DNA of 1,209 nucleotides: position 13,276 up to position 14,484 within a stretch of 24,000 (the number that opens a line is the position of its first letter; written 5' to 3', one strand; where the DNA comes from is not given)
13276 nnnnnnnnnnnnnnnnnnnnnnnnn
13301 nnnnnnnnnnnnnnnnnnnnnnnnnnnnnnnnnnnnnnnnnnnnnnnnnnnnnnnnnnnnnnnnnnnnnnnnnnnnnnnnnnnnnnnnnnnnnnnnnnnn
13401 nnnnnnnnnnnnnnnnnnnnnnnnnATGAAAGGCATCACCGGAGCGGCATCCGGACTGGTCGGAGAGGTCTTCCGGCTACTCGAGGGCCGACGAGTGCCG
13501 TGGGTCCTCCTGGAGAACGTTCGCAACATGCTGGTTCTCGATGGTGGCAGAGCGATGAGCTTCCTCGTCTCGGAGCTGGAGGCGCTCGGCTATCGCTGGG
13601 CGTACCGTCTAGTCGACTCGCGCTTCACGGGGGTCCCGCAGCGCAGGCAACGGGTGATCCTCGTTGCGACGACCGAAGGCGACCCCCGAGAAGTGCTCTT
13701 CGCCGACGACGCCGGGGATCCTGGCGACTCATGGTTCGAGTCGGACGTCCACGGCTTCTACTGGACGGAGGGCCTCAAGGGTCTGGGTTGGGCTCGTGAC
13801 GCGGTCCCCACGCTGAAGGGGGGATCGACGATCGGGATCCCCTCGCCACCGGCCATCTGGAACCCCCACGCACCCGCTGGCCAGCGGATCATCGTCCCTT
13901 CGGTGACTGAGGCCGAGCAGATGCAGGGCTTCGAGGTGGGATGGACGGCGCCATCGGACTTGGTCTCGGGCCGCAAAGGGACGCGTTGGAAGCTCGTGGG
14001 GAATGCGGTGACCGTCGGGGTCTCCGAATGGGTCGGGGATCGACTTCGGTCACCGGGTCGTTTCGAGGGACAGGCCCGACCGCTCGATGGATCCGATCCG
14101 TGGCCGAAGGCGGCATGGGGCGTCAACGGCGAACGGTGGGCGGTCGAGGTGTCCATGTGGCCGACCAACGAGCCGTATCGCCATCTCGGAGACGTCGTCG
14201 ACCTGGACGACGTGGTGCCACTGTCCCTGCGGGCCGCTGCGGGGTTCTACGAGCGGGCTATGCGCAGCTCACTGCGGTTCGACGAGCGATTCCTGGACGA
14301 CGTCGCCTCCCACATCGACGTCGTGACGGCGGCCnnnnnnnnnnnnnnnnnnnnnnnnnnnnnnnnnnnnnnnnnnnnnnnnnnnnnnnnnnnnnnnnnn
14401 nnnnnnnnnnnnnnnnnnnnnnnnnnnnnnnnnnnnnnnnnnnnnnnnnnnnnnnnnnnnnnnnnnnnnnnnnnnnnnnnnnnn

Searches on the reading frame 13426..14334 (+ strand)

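Call 32: search_protein_families(library=pfam, max_evalue=0.01, proteins=[window:13426-14334:+])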
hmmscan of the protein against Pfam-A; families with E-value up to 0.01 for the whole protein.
window:13426-14334:+ (303 aa): 1 family
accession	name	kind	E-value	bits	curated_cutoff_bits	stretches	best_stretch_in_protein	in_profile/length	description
PF00145.23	DNA_methylase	-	1.5e-18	67.8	22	1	2-86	81-165/324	C-5 cytosine-specific DNA methylase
